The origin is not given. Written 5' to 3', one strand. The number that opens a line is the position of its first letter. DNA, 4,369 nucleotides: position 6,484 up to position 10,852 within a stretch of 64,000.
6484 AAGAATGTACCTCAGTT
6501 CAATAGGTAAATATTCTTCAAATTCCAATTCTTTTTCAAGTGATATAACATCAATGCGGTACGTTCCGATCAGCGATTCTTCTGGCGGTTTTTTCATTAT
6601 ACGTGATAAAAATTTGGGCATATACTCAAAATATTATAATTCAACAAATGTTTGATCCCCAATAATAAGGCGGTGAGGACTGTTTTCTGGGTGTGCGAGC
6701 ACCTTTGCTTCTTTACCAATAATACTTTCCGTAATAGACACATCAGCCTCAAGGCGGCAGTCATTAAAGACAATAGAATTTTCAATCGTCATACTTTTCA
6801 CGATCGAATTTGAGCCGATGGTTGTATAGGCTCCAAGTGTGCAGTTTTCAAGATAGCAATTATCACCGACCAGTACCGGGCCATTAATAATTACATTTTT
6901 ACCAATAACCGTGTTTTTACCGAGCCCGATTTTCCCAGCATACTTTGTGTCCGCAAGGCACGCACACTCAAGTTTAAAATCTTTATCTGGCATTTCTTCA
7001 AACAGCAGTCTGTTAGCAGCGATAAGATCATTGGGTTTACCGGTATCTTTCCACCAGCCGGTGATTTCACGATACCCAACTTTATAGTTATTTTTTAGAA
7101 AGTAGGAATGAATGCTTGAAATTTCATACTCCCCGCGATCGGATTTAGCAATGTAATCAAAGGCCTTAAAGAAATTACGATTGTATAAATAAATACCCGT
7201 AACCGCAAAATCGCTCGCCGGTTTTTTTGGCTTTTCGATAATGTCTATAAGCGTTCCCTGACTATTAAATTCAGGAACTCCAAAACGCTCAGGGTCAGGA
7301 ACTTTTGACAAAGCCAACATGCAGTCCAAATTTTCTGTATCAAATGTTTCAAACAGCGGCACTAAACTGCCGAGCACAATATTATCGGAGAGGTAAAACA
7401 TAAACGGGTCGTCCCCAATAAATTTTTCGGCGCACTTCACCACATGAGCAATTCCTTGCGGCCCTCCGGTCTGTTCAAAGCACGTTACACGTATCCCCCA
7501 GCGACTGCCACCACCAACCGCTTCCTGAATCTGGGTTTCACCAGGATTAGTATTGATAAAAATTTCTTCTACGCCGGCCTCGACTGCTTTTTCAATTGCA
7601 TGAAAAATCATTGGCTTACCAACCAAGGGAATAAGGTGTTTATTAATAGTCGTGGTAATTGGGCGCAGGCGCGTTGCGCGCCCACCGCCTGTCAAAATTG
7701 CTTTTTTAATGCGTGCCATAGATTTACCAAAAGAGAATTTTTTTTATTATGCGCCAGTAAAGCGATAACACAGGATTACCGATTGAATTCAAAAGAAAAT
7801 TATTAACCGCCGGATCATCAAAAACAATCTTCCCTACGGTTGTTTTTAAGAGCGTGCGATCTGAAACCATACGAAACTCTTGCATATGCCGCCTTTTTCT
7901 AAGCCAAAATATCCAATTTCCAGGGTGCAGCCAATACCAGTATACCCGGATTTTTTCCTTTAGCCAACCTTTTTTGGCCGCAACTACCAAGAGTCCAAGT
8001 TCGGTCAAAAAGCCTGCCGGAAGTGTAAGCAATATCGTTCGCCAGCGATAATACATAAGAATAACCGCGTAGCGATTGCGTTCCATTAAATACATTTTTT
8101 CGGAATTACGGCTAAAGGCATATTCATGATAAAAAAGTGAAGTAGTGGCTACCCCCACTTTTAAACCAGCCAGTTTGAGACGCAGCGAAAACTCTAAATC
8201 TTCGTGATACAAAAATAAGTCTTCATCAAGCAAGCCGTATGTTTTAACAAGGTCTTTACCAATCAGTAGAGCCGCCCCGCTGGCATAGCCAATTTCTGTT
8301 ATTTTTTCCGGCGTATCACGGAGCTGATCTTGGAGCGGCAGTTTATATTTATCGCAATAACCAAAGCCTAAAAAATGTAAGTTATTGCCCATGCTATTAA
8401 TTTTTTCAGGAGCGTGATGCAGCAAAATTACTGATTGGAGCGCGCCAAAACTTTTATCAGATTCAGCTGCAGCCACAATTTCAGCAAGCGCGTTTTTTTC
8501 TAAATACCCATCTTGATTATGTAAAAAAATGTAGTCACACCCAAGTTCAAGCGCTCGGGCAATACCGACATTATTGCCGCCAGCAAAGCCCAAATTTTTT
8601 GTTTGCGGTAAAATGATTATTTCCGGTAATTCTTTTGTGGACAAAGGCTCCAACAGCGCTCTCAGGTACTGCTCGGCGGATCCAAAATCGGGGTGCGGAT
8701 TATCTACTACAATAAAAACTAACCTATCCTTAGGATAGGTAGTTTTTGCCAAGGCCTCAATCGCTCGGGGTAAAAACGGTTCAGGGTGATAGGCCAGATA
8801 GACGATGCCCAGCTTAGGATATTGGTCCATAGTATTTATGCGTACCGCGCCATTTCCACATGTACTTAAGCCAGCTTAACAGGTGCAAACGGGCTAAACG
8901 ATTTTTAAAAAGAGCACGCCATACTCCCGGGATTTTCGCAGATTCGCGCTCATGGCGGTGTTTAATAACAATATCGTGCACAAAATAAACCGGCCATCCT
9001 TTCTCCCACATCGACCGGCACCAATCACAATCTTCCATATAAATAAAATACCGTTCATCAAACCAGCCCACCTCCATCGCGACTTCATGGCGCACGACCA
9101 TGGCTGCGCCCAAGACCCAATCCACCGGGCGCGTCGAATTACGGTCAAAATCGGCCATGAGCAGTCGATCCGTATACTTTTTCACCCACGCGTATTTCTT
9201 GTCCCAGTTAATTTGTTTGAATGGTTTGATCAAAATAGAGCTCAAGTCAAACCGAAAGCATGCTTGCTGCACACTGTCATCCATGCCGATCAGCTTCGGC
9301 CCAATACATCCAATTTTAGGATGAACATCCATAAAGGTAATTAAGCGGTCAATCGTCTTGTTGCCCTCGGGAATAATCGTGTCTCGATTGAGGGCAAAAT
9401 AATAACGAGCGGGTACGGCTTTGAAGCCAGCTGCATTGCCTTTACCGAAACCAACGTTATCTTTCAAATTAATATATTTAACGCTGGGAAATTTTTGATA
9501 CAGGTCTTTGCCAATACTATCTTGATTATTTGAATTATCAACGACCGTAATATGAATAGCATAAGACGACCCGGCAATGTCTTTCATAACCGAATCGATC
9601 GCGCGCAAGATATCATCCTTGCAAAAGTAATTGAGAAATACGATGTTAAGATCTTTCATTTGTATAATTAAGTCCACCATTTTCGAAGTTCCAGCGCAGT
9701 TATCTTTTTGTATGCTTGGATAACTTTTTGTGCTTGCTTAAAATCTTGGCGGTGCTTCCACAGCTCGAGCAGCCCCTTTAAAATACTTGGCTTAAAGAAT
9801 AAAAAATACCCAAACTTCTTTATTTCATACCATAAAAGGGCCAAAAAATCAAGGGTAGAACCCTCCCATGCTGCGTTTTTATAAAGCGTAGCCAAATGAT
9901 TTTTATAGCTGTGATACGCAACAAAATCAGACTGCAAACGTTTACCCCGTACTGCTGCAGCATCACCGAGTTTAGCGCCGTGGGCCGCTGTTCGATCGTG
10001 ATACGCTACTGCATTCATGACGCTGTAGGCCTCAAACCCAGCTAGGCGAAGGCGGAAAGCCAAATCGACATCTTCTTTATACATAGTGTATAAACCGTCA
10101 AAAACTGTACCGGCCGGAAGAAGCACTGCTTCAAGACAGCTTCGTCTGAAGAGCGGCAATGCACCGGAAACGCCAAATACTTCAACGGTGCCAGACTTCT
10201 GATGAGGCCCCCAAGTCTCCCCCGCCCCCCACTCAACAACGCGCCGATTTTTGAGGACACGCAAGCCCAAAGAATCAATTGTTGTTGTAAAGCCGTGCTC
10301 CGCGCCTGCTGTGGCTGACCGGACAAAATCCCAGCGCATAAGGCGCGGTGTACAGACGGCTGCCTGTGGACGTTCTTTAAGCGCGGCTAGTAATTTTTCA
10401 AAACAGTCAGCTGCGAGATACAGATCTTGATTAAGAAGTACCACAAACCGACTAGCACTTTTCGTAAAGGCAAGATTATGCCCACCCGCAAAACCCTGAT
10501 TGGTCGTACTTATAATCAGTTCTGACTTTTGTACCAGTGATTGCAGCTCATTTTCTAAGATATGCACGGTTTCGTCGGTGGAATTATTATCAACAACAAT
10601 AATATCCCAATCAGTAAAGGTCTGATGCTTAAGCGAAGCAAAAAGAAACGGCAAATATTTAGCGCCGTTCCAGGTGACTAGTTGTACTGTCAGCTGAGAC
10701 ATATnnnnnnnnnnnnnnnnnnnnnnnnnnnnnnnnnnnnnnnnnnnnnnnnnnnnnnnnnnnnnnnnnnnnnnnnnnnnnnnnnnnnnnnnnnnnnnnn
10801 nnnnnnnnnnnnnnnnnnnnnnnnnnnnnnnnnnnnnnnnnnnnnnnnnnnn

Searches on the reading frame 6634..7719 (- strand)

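Call 66: search_protein_families(library=pfam, proteins=[window:6634-7719:-], max_evalue=0.0001)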
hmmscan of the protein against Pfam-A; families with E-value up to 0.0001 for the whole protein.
window:6634-7719:- (361 aa): 4 families
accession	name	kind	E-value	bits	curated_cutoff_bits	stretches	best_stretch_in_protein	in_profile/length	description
PF00483.29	NTP_transferase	-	3.2e-47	161.6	21.2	1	6-238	1-241/245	Nucleotidyl transferase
PF25084.1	LbH_EIF2B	-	2.2e-11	44.2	54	1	263-344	9-85/105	EIF2B subunit epsilon LbH domain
PF00132.30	Hexapep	-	4.7e-08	32.8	27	1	266-293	4-31/36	Bacterial transferase hexapeptide (six repeats)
PF12804.13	NTP_transf_3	-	7.3e-08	33.2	27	1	8-113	2-96/160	MobA-like NTP transferase domain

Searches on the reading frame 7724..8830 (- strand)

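Call 66: search_protein_families(library=pfam, proteins=[window:7724-8830:-], max_evalue=0.0001)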
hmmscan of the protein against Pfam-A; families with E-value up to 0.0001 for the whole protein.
window:7724-8830:- (368 aa): 3 families
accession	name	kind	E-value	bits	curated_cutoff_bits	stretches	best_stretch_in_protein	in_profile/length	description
PF13641.12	Glyco_tranf_2_3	-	2.3e-09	38.1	27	1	9-240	5-213/230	Glycosyltransferase like family 2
PF00535.33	Glycos_transf_2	-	2.9e-08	34.2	23.3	1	13-127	6-108/168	Glycosyl transferase family 2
PF13632.12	Glyco_trans_2_3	-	6.4e-05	23.3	27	0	185-282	74-171/198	Glycosyl transferase family group 2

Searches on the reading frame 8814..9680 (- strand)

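Call 66: search_protein_families(library=pfam, proteins=[window:8814-9680:-], max_evalue=0.0001)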
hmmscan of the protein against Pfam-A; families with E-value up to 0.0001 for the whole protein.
window:8814-9680:- (288 aa): 3 families
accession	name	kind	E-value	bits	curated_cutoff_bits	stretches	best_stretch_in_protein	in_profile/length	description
PF00535.33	Glycos_transf_2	-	2.1e-08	34.7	23.3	1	17-127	6-113/168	Glycosyl transferase family 2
PF13641.12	Glyco_tranf_2_3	-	2.8e-08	34.5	27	1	39-249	30-219/230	Glycosyltransferase like family 2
PF13632.12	Glyco_trans_2_3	-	3.5e-07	30.7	27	1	170-254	53-129/198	Glycosyl transferase family group 2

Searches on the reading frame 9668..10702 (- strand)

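Call 66: search_protein_families(library=pfam, proteins=[window:9668-10702:-], max_evalue=0.0001)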
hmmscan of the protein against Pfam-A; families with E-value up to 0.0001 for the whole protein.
window:9668-10702:- (344 aa): 3 families
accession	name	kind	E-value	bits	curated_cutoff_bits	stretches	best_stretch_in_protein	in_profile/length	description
PF00535.33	Glycos_transf_2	-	5.8e-23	82.1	23.3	1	8-120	4-116/168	Glycosyl transferase family 2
PF13641.12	Glyco_tranf_2_3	-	9e-10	39.4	27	1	5-239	4-215/230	Glycosyltransferase like family 2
PF10111.15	Glyco_tranf_2_2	-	1.4e-07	31.7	27.3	1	26-119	21-122/276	Glycosyltransferase like family 2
